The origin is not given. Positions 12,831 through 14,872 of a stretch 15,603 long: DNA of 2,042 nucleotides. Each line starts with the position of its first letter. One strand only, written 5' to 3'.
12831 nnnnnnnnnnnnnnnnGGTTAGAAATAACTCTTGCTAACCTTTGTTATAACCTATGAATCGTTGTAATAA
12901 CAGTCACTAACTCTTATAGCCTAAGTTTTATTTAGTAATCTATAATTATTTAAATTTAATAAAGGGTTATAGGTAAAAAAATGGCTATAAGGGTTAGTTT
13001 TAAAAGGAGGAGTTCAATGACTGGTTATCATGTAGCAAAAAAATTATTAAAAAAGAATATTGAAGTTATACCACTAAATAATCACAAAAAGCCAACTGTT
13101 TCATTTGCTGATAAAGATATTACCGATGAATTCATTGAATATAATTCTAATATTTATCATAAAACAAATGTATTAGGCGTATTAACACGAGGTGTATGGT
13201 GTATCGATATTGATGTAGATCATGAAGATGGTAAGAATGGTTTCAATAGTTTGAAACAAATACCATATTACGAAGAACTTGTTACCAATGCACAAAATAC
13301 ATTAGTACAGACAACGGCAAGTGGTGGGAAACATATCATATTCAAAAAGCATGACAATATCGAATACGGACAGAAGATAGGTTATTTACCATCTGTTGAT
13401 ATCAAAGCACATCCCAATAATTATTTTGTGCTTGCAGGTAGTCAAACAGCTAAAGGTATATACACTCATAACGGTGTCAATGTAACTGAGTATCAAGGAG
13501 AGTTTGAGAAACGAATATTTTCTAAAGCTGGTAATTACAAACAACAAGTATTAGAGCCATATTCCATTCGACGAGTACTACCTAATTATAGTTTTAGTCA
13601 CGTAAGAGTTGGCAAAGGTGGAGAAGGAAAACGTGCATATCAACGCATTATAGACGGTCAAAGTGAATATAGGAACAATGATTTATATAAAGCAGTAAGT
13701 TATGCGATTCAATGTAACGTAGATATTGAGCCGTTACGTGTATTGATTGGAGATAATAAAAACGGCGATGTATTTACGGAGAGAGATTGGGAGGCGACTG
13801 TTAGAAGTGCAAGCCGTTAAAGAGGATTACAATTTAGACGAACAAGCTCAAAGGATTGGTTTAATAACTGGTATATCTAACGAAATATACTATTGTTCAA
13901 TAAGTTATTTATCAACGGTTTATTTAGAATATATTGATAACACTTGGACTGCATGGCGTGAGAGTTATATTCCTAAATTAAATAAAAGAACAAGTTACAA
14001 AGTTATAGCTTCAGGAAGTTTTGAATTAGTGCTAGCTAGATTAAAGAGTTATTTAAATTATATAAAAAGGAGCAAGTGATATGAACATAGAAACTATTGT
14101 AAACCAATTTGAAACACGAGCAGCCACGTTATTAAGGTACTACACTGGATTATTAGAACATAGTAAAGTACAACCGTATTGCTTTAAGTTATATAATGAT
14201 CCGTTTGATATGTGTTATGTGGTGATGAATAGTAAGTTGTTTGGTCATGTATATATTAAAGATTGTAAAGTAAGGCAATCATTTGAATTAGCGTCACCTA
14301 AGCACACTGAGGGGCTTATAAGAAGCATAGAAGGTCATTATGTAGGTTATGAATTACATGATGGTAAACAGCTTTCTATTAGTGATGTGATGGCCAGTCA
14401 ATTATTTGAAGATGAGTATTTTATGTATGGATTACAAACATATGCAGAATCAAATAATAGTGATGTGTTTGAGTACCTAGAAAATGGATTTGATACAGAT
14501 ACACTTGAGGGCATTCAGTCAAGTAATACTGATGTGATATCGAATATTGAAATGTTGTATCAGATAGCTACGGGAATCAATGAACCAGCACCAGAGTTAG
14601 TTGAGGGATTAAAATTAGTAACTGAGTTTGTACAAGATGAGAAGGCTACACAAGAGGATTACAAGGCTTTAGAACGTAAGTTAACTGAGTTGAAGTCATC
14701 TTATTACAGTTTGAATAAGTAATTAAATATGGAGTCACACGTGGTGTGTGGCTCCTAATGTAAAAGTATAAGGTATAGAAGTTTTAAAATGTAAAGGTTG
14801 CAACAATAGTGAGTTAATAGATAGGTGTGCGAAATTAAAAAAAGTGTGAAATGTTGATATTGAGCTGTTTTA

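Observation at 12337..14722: Second primase (Prim-Pol type) in a cassette bounded by ~110-bp direct repeats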

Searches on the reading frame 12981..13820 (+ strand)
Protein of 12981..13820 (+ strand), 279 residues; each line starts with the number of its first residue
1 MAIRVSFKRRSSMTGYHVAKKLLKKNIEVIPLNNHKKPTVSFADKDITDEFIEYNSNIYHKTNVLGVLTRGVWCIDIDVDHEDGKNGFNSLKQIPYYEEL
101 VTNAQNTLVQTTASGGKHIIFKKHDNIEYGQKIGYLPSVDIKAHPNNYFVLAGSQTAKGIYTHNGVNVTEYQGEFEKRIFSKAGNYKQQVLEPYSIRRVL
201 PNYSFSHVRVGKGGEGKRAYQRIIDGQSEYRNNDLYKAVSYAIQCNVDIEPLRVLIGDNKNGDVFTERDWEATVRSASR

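Call 6: search_protein_families(library=pfam, proteins=[window:12981-13820:+], max_evalue=0.01)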
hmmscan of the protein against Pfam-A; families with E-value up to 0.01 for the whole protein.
window:12981-13820:+ (279 aa): 1 family
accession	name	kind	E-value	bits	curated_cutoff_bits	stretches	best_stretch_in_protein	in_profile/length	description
PF09250.16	Prim-Pol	-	2e-09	38.5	22.8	1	20-162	2-144/158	Bifunctional DNA primase/polymerase, N-terminal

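Call 7: search_protein_families(library=phrogs, proteins=[window:12981-13820:+], max_evalue=0.001)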
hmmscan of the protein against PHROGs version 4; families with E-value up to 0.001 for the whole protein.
window:12981-13820:+ (279 aa): 4 families
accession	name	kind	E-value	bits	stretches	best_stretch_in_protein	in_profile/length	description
phrog_695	-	DNA, RNA and nucleotide metabolism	1.5e-34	120.8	1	16-277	9-264/704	DNA polymerase/primase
phrog_1156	-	DNA, RNA and nucleotide metabolism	9.1e-08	32.1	1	17-161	15-163/855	DNA primase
phrog_19930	-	DNA, RNA and nucleotide metabolism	4.8e-06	26.1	1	17-132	12-132/865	DNA polymerase/primase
phrog_3022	-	DNA, RNA and nucleotide metabolism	4.1e-05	23.2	1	24-131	30-136/788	DNA primase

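Call 9: search_protein_families(library=ncbifam, proteins=[window:12981-13820:+], max_evalue=0.001)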
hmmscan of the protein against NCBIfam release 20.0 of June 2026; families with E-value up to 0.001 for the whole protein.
window:12981-13820:+ (279 aa): 0 families

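Call 10: find_homologous_proteins(query=window:12981-13820:+)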
Query window:12981-13820:+ (279 aa): 110 proteins with E <= 0.001 among 504 candidates.
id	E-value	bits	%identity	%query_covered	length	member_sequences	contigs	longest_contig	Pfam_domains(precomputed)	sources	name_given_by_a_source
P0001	1.9e-173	593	97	96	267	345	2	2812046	PF09250.17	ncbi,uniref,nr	ncbi:bifunctional DNA primase/polymerase [Staphylococcus aureus]|uniref:bifunctional DNA primase/pol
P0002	1.1e-169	581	95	96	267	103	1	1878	PF09250.17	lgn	-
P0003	5.2e-169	579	95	96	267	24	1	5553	PF09250.17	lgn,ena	-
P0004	2.5e-157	540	89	96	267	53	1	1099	PF09250.17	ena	-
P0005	1.2e-154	531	88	96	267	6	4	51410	PF09250.17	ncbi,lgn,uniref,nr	ncbi:bifunctional DNA primase/polymerase [Staphylococcus warneri]|uniref:bifunctional DNA primase/po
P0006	2.0e-149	514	84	96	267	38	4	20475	PF09250.17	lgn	-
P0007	1.5e-148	511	83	96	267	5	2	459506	PF09250.17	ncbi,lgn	ncbi:bifunctional DNA primase/polymerase-like protein [Staphylococcus epidermidis]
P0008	6.2e-141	486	81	95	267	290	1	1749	PF09250.17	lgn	-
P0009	8.8e-141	486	80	96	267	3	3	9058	PF09250.17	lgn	-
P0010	2.7e-139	481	79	95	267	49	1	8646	PF09250.17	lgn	-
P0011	7.2e-138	476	78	95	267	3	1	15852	PF09250.17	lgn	-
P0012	9.0e-138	476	78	95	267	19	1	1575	PF09250.17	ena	-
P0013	5.1e-136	470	76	96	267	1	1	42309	PF09250.17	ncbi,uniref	ncbi:bifunctional DNA primase/polymerase [Staphylococcus simulans]|uniref:bifunctional DNA primase/p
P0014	7.2e-136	470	78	95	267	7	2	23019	PF09250.17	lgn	-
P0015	7.2e-136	470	76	95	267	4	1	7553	PF09250.17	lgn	-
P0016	9.4e-136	469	77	95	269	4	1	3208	PF09250.17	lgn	-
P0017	1.1e-135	469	77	96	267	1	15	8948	PF09250.17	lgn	-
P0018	1.2e-135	469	76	95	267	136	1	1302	PF09250.17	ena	-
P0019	1.3e-135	469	76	96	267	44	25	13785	PF09250.17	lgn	-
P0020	1.7e-135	469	76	96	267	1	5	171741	PF09250.17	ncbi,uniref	ncbi:bifunctional DNA primase/polymerase [Staphylococcus coagulans]|uniref:bifunctional DNA primase/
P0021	3.4e-135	468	75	96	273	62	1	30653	PF09250.17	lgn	-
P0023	4.0e-135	467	77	95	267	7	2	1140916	PF09250.17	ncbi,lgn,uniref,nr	ncbi:bifunctional DNA primase/polymerase [Staphylococcus hominis]|uniref:bifunctional DNA primase/po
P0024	1.7e-134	465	77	95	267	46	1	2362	PF09250.17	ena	-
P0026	2.4e-134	465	77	95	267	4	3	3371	PF09250.17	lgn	-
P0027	3.5e-134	464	76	95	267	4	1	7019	PF09250.17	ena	-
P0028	4.5e-134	464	76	96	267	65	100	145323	PF09250.17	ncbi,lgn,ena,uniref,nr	ncbi:bifunctional DNA primase/polymerase [Staphylococcus pettenkoferi]|uniref:bifunctional DNA prima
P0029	6.8e-134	463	77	96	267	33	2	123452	PF09250.17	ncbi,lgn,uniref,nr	ncbi:bifunctional DNA primase/polymerase [Staphylococcus haemolyticus]|uniref:DNA primase n=1 Tax=St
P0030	8.4e-134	463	76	95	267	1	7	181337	PF09250.17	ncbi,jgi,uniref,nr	ncbi:bifunctional DNA primase/polymerase [Staphylococcus kloosii]|jgi:hypothetical protein|uniref:bi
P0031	5.7e-132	457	76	95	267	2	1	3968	PF09250.17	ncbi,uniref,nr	ncbi:bifunctional DNA primase/polymerase [Staphylococcus simulans]|uniref:bifunctional DNA primase/p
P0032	4.8e-131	454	75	95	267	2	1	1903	PF09250.17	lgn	-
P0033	1.4e-129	449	74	95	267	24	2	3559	PF09250.17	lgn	-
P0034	3.4e-129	448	74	95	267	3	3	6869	PF09250.17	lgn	-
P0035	4.4e-129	448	75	95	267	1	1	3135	PF09250.17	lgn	-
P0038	1.6e-128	446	74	95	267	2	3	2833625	PF09250.17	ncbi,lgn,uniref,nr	ncbi:bifunctional DNA primase/polymerase [Staphylococcus equorum]|uniref:bifunctional DNA primase/po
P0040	2.1e-126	439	73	95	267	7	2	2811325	PF09250.17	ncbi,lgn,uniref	ncbi:bifunctional DNA primase/polymerase [Staphylococcus equorum]|uniref:bifunctional DNA primase/po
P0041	6.5e-125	434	71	95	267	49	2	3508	PF09250.17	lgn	-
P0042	6.3e-124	431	72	95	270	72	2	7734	PF09250.17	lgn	-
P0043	9.0e-122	424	71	95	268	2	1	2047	PF09250.17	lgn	-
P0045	3.5e-121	422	92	73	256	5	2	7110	PF09250.17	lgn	-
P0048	1.6e-117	410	69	95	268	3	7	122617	PF09250.17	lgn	-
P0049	8.2e-115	401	69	95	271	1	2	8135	PF09250.17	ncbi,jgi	-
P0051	7.8e-113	394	66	96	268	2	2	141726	PF09250.17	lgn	-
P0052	1.2e-112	394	67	95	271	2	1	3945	PF09250.17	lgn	-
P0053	6.8e-112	391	67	95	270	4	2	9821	PF09250.17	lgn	-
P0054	1.8e-111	390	66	95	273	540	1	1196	PF09250.17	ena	-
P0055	4.3e-110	385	66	95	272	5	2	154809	PF09250.17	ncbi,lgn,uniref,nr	ncbi:bifunctional DNA primase/polymerase [Macrococcoides caseolyticum]|uniref:bifunctional DNA prima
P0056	2.3e-104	366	59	95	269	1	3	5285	PF09250.17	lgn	-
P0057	1.1e-103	364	62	95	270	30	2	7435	PF09250.17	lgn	-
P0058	3.4e-103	363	63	96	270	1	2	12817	PF09250.17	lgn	-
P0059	1.8e-99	350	59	95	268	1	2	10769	PF09250.17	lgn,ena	-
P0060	1.4e-98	348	60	94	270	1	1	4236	PF09250.17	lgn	-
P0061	5.5e-97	342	61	95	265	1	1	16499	PF09250.17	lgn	-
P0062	3.4e-96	340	58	95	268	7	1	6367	PF09250.17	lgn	-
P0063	1.6e-95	338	57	94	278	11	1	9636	PF09250.17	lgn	-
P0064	2.0e-95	337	57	93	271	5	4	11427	PF09250.17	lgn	-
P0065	7.3e-95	335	59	96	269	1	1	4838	PF09250.17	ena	-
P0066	1.7e-94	334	57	96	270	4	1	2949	PF09250.17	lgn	-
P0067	2.7e-94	334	59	95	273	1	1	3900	PF09250.17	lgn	-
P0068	9.3e-94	332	57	96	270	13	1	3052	PF09250.17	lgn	-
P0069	4.8e-93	329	56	96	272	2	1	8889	PF09250.17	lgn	-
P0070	2.3e-92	327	55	96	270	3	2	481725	PF09250.17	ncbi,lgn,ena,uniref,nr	ncbi:DNA primase [Enterococcus villorum]|uniref:DNA primase n=1 Tax=Enterococcus villorum TaxID=1129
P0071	1.3e-91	325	55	95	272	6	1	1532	PF09250.17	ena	-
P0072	2.1e-91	324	58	95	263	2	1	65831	PF09250.17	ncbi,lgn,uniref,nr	ncbi:bifunctional DNA primase/polymerase [Eremococcus coleocola]|uniref:bifunctional DNA primase/pol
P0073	2.4e-91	324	56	95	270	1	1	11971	PF09250.17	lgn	-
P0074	4.0e-91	323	58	95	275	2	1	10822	PF09250.17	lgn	-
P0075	6.4e-91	322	57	96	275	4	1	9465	PF09250.17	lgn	-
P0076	1.3e-90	321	56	95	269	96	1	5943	PF09250.17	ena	-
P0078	1.8e-89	318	55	95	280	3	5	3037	PF09250.17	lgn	-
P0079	3.6e-89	317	59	97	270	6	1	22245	PF09250.17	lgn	-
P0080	5.0e-89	316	54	95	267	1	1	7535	PF09250.17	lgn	-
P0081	5.5e-89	316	54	95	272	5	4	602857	PF09250.17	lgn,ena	-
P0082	1.3e-88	315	56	96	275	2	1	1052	PF09250.17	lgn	-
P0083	2.5e-88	314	55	95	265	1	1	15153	PF09250.17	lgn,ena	-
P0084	6.3e-88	313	55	95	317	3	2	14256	PF09250.17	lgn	-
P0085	1.2e-87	312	56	96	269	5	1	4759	PF09250.17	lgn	-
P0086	1.6e-87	311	54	96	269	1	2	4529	PF09250.17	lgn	-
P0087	2.8e-85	304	54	95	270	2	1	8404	PF09250.17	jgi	jgi:hypothetical protein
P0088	6.7e-85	303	54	95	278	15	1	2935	PF09250.17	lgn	-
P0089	1.3e-84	302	56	95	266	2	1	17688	PF09250.17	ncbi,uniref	ncbi:bifunctional DNA primase/polymerase [Facklamia sp. P13069]|uniref:bifunctional DNA primase/poly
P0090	1.3e-84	302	52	96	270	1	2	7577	PF09250.17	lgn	-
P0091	1.8e-84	301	55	96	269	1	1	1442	PF09250.17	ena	-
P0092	3.2e-84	300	54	95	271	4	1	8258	PF09250.17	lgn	-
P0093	7.2e-84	299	54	96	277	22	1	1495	PF09250.17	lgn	-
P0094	2.8e-83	297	57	95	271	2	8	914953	PF09250.17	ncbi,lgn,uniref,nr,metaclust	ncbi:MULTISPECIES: bifunctional DNA primase/polymerase [Aerococcus]|uniref:DNA primase n=1 Tax=Aeroc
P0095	8.5e-82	293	52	95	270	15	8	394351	PF09250.17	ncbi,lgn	-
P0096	1.6e-81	292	53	95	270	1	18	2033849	PF09250.17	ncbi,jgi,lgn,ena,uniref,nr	ncbi:bifunctional DNA primase/polymerase [Aerococcus sanguinicola]|uniref:DNA primase n=1 Tax=Aeroco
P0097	4.2e-81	290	53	95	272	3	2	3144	PF09250.17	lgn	-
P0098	5.8e-81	290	55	94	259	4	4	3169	PF09250.17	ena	-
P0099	1.3e-80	289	54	93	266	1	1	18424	PF09250.17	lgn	-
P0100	8.8e-80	286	51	96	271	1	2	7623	PF09250.17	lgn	-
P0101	7.1e-79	283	52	95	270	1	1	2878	PF09250.17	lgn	-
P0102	3.1e-78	281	51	95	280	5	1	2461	PF09250.17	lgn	-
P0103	1.9e-77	278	53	95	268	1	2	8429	PF09250.17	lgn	-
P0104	1.9e-76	275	51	97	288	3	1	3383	PF09250.17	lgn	-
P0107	2.5e-71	258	51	96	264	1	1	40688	PF09250.17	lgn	-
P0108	1.2e-68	249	75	52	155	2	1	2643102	PF09250.17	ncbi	ncbi:bifunctional DNA primase/polymerase [Staphylococcus saprophyticus]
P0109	1.8e-17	82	30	91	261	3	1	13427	PF09250.17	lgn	-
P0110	6.0e-15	73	42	48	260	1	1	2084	PF09250.17,PF08708.17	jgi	jgi:hypothetical protein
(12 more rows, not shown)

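Call 11: find_related_loci(query=window:12981-13820:+, collection=genome_contigs, flank=10000)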
Query window:12981-13820:+ (279 aa) in genome_contigs; peptide patterns used: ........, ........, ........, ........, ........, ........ (x = any residue, [..] = any of these).
45 stretches matched a pattern; 2 encode a relative of the query (tblastn E <= 1e-3); 2 distinct loci.
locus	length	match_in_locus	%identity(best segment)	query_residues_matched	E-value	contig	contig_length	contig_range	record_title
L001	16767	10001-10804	82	12-279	1e-141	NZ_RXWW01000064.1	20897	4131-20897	Staphylococcus pasteuri strain DSM 10656 DSM10656_c72, whole genome shotgun sequence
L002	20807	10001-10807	77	9-277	5e-136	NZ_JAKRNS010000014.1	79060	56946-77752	Staphylococcus sp. ACRSN NODE_14_length_79060_cov_21.947301_pilon, whole genome shotgun sequence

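Call 18: search_protein_families(library=pfam, proteins=[L001:8221-9825:+, L002:8219-9835:+, L001:10794-11132:+, L001:11065-11511:+, L001:11523-11891:+, L001:12463-13071:+, L002:11084-11497:+, L002:11802-12419:+], max_evalue=0.01)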
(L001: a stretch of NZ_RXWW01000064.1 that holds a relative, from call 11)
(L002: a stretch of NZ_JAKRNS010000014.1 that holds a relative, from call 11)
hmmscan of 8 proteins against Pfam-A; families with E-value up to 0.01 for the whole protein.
L001:8221-9825:+ (534 aa): 1 family
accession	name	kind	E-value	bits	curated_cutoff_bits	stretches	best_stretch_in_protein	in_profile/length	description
PF19263.5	DUF5906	-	0.0013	19.8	27.6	1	271-366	6-103/114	Family of unknown function (DUF5906)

L002:8219-9835:+ (538 aa): 1 family
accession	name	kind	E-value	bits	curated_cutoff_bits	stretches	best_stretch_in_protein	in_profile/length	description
PF19263.5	DUF5906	-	0.0011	20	27.6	1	274-369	6-103/114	Family of unknown function (DUF5906)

L001:10794-11132:+ (112 aa): 0 families

L001:11065-11511:+ (148 aa): 0 families

L001:11523-11891:+ (122 aa): 0 families

L001:12463-13071:+ (202 aa): 1 family
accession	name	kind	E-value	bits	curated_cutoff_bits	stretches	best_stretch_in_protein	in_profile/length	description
PF17675.6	APG6_N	-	0.0056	17.6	45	1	45-138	14-95/132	Apg6 coiled-coil region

L002:11084-11497:+ (137 aa): 0 families

L002:11802-12419:+ (205 aa): 0 families

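Call 21: find_encoding_contigs(protein=P0001, flank=10000, max_places=6)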
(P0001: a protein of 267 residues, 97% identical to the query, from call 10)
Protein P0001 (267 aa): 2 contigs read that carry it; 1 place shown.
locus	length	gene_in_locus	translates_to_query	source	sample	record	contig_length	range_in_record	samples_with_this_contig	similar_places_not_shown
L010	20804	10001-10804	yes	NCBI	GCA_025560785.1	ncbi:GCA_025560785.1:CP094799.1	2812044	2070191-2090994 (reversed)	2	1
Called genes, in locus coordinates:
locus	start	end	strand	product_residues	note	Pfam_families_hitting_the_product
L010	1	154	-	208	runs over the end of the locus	PF00881:Nitroreductase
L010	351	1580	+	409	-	-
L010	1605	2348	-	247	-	PF02517:Rce1-like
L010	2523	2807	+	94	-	PF00166:Cpn10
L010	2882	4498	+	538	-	PF00118:Cpn60_TCP1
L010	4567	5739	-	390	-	PF14657:Arm-DNA-bind_4, PF14659:Phage_int_SAM_3, PF00589:Phage_integrase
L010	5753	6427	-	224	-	PF13443:HTH_26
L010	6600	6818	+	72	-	PF12844:HTH_19, PF13443:HTH_26 (weak), PF01381:HTH_3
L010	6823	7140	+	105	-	PF12728:HTH_17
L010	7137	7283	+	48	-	-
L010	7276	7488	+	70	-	PF23767:TscA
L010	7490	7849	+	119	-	-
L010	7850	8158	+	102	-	PF07342:TscT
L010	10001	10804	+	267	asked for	PF09250:Prim-Pol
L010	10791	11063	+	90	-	-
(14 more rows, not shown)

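Call 31: search_solved_structures(query=window:13017-13820:+, max_evalue=1, show_alignments=2)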
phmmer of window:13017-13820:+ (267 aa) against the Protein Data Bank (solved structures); distinct sequences matched with E-value up to 1: 0.

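Call 48: search_solved_structures(query=A3, max_evalue=10, show_alignments=2)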
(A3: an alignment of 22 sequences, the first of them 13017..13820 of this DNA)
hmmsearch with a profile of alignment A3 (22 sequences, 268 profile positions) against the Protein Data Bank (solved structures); distinct sequences matched with E-value up to 10: 2.
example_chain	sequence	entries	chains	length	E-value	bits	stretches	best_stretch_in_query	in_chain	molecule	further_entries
1ro0_A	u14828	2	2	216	0.25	14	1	4-109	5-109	ORF904 | hypothetical protein ORF904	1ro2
1rni_A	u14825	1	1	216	0.55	12.9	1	4-109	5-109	ORF904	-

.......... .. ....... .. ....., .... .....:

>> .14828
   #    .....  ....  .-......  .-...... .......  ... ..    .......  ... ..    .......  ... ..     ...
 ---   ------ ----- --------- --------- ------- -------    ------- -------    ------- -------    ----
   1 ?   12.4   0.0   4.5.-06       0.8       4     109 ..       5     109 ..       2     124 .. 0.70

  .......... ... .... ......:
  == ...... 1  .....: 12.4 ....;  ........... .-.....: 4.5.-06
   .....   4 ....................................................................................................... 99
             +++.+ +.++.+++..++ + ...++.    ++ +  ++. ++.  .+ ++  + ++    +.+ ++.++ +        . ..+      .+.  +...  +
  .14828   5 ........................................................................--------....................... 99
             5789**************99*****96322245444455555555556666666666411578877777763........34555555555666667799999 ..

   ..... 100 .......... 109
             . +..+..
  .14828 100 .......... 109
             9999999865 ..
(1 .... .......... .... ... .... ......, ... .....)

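Call 62: search_protein_families(library=padloc, proteins=[window:13017-13820:+], max_evalue=0.01)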
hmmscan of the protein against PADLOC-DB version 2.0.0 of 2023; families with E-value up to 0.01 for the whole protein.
window:13017-13820:+ (267 aa): 0 families

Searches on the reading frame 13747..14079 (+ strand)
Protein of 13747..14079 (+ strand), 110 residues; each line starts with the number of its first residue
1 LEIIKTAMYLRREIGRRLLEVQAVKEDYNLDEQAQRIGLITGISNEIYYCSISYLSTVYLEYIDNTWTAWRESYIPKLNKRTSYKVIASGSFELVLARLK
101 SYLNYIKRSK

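Call 6: search_protein_families(library=pfam, proteins=[window:13747-14079:+], max_evalue=0.01)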
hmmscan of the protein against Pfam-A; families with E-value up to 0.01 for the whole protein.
window:13747-14079:+ (110 aa): 0 families

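Call 7: search_protein_families(library=phrogs, proteins=[window:13747-14079:+], max_evalue=0.001)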
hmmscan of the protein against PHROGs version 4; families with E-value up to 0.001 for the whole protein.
window:13747-14079:+ (110 aa): 1 family
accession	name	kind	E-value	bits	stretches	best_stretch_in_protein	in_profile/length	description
phrog_20734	-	unknown function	1.2e-51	174.1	1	21-110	1-90/90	-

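Call 9: search_protein_families(library=ncbifam, proteins=[window:13747-14079:+], max_evalue=0.001)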
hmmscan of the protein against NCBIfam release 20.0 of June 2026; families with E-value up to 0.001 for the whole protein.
window:13747-14079:+ (110 aa): 0 families

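Call 61: search_protein_families(library=pfam, proteins=[window:13807-14079:+], max_evalue=10)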
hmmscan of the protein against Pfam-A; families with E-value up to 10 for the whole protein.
window:13807-14079:+ (90 aa): 0 families

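Call 62: search_protein_families(library=padloc, proteins=[window:13807-14079:+], max_evalue=0.01)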
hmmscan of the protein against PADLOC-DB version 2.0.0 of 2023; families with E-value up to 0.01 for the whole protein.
window:13807-14079:+ (90 aa): 0 families

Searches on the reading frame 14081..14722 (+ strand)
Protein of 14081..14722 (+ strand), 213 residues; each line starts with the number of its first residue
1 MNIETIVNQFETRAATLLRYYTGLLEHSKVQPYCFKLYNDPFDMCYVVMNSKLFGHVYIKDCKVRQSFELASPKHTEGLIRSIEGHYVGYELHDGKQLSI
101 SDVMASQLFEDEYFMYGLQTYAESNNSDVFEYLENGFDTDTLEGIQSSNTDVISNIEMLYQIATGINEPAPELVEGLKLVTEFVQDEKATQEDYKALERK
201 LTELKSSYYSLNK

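Call 6: search_protein_families(library=pfam, proteins=[window:14081-14722:+], max_evalue=0.01)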
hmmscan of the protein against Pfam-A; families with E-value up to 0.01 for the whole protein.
window:14081-14722:+ (213 aa): 1 family
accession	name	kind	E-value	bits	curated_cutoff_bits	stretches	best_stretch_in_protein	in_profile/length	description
PF16560.10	SAPI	-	1.2e-116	388.3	25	1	1-213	1-213/213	Putative mobile pathogenicity island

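Call 7: search_protein_families(library=phrogs, proteins=[window:14081-14722:+], max_evalue=0.001)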
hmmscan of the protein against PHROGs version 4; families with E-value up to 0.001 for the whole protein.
window:14081-14722:+ (213 aa): 3 families
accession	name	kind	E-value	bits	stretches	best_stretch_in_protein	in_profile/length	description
phrog_8254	-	unknown function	1.3e-140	467.2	1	1-213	1-213/213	-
phrog_37469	-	unknown function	4.7e-70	233.9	1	103-213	1-111/111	-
phrog_36672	-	unknown function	3.2e-57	191.7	1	1-89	1-89/89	-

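Call 9: search_protein_families(library=ncbifam, proteins=[window:14081-14722:+], max_evalue=0.001)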
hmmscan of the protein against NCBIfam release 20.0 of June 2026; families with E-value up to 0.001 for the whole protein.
window:14081-14722:+ (213 aa): 0 families

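Call 62: search_protein_families(library=padloc, proteins=[window:14081-14722:+], max_evalue=0.01)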
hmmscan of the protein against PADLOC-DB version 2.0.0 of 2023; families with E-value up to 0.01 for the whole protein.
window:14081-14722:+ (213 aa): 0 families
